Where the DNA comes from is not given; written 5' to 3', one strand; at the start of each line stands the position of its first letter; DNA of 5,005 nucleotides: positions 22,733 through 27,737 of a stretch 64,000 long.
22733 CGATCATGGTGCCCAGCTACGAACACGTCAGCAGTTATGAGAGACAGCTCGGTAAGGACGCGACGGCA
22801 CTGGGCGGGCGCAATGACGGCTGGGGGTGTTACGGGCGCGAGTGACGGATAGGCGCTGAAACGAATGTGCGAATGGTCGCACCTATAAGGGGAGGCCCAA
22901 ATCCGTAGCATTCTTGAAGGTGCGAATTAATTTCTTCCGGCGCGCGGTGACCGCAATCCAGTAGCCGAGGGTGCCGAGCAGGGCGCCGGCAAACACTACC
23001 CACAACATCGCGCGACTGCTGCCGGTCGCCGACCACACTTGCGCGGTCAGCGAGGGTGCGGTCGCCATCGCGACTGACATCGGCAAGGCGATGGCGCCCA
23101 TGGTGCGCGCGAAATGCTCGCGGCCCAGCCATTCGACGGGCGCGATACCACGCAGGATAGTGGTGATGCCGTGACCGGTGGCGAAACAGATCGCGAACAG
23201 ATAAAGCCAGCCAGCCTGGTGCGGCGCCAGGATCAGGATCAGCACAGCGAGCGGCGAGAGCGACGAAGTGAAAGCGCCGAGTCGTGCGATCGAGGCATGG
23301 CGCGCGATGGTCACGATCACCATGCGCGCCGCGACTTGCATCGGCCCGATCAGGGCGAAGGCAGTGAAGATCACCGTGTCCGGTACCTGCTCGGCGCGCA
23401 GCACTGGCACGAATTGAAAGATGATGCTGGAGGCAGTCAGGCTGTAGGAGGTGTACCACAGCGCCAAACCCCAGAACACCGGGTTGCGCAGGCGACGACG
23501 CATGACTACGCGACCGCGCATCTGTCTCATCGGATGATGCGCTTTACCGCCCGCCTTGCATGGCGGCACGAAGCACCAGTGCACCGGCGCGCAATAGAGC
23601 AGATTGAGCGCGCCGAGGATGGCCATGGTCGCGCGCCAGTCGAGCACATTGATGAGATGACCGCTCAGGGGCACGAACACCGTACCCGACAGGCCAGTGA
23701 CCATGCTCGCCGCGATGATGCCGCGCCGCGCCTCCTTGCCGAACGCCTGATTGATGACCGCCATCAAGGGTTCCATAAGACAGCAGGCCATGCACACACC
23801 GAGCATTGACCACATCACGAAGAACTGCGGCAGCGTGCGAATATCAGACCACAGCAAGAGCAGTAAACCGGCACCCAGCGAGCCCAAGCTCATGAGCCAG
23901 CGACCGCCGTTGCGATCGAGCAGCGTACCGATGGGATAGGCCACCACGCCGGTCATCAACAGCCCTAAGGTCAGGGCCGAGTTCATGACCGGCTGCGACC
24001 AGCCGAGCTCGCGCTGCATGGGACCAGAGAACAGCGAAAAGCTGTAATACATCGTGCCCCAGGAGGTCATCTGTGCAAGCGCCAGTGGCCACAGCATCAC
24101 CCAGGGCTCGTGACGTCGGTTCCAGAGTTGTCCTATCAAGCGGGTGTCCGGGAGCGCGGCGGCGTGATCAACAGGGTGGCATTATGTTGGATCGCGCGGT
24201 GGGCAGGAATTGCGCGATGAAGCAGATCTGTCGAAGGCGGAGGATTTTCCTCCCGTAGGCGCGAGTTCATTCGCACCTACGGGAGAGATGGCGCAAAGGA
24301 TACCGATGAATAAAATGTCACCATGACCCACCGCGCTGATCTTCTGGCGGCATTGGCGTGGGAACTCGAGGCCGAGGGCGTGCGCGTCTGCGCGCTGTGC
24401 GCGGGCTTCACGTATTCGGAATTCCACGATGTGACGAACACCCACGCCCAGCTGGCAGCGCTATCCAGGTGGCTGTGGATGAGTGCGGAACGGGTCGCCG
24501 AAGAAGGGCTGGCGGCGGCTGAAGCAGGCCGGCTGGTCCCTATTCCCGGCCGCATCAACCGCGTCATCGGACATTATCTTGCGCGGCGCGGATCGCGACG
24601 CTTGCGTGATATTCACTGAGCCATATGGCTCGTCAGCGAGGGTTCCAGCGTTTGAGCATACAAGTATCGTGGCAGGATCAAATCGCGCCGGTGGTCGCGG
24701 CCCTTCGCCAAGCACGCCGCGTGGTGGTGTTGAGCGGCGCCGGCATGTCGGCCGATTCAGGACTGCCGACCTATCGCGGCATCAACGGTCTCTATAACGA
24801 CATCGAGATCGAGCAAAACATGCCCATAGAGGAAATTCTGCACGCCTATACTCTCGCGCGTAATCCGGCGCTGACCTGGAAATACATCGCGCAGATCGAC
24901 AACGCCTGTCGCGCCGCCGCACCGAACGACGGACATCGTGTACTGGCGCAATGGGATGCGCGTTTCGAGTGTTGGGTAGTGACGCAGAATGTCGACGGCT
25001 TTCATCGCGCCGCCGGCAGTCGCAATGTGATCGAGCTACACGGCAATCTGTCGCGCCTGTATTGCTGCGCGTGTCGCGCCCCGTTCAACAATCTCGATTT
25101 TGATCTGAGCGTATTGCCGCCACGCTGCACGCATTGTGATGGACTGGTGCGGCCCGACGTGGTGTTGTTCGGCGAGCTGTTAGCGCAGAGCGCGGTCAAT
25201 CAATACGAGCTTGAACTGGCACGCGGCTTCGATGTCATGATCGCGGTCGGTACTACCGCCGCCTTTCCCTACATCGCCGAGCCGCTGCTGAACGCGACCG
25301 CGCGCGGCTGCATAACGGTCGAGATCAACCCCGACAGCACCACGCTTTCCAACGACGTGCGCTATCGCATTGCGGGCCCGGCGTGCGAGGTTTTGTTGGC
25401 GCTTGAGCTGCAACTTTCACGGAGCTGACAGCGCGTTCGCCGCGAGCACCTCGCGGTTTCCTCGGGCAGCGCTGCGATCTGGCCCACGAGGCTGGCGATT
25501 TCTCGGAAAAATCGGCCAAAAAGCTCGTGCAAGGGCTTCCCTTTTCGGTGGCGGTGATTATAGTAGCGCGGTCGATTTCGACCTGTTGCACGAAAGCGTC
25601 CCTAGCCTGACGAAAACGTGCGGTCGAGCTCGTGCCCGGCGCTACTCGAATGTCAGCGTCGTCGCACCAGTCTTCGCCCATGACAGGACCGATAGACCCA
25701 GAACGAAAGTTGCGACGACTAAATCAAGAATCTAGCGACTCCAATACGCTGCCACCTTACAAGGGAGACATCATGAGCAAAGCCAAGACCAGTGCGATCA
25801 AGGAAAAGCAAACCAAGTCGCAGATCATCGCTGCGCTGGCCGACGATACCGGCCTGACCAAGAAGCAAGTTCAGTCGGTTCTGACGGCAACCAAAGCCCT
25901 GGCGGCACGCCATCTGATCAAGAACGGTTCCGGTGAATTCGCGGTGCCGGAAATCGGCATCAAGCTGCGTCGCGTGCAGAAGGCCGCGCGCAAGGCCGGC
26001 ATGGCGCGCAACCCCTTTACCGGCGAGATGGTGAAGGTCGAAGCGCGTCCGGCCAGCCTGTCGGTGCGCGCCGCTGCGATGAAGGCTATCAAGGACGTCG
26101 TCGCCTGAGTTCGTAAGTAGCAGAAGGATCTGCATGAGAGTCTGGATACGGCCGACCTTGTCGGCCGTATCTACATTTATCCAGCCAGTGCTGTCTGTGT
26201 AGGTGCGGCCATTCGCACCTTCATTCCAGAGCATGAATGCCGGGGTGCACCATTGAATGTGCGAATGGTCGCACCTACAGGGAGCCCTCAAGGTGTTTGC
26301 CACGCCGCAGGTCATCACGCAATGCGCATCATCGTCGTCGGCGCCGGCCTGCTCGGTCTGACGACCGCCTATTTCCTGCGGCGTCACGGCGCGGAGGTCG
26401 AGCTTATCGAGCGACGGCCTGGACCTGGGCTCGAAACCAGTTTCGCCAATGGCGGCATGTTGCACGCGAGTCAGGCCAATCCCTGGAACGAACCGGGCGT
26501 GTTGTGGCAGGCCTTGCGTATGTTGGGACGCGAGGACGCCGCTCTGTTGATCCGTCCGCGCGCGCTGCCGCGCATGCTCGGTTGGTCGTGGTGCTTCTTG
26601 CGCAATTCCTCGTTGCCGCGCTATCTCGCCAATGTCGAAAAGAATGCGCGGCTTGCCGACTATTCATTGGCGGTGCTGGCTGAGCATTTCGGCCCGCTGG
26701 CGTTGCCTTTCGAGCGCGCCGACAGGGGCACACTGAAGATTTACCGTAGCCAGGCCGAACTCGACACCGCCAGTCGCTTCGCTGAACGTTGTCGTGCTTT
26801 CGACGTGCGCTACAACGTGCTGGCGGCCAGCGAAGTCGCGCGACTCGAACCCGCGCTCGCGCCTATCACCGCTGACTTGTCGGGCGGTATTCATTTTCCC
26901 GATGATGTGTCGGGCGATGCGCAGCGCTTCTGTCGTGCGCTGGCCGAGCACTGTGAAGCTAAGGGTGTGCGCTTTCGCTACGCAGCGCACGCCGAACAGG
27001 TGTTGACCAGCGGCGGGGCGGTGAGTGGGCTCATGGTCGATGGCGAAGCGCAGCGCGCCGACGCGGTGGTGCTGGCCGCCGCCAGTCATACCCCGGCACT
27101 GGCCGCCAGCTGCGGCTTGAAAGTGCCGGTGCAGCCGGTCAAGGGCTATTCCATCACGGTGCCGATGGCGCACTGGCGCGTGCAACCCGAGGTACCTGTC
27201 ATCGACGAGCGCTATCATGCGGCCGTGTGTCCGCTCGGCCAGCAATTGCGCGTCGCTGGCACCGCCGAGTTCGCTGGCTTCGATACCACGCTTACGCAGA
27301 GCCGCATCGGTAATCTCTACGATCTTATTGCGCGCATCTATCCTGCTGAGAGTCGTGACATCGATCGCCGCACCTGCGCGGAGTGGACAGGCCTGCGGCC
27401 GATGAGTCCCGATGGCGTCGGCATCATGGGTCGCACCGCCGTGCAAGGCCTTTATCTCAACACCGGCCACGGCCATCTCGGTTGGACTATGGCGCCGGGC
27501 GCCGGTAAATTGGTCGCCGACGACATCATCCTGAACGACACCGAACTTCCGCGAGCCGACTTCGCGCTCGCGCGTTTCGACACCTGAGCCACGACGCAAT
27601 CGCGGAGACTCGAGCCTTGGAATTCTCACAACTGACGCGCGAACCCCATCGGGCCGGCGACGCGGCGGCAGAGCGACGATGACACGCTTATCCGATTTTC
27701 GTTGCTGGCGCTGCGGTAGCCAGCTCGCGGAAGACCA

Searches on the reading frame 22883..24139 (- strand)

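Call 16: search_protein_families(library=pfam, proteins=[window:22883-24139:-], max_evalue=0.001)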
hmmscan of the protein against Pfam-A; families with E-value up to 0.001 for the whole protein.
window:22883-24139:- (418 aa): 1 family
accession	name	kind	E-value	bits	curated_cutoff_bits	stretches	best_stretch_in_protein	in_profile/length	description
PF07690.21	MFS_1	-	9e-27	94.3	33.4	1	19-328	1-313/347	Major Facilitator Superfamily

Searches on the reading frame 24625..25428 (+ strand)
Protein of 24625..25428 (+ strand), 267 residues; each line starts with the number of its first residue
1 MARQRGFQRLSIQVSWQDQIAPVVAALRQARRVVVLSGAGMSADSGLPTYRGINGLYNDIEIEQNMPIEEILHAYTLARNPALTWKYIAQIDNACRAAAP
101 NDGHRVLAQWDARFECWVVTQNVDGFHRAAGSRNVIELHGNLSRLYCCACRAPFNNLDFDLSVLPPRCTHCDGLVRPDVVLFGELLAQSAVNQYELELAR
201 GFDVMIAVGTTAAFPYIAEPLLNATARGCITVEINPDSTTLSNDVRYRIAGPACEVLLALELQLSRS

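Call 16: search_protein_families(library=pfam, proteins=[window:24625-25428:+], max_evalue=0.001)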
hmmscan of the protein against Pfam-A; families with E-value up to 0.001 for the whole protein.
window:24625-25428:+ (267 aa): 1 family
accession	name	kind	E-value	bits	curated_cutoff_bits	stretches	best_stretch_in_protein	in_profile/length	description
PF02146.23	SIR2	-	1.8e-38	132.7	24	1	38-212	1-176/180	Sir2 family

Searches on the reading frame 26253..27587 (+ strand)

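Call 16: search_protein_families(library=pfam, proteins=[window:26253-27587:+], max_evalue=0.001)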
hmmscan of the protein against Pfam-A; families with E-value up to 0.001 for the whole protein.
window:26253-27587:+ (444 aa): 10 families
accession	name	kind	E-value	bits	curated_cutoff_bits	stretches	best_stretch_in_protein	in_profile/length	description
PF01266.30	DAO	-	3.1e-70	237.9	27.9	1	25-423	1-352/353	FAD dependent oxidoreductase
PF13450.12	NAD_binding_8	-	2.6e-10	40.9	21.9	1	28-63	1-37/68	NAD(P)-binding Rossmann-like domain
PF00890.30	FAD_binding_2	-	1.2e-08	35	20.4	1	26-74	2-50/414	FAD binding domain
PF00070.33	Pyr_redox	-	2.6e-08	34.7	22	1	25-58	1-34/82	Pyridine nucleotide-disulphide oxidoreductase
PF07992.20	Pyr_redox_2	-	9.2e-08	32.3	26.1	1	24-58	143-177/291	Pyridine nucleotide-disulphide oxidoreductase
PF03486.20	HI0933_like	-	2.3e-06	27.7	50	0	25-69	2-46/244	HI0933-like protein Rossmann domain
PF01494.25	FAD_binding_3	-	1.2e-05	25.2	22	1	25-56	3-34/349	FAD binding domain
PF01593.30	Amino_oxidase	-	6.4e-05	22.9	19.8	0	223-277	203-255/443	Flavin containing amine oxidoreductase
PF12831.13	FAD_oxidored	-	0.00073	19.4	27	0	26-59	2-35/416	FAD dependent oxidoreductase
PF01946.23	Thi4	-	0.00094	18.9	26.2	0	24-70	18-63/235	Thi4 family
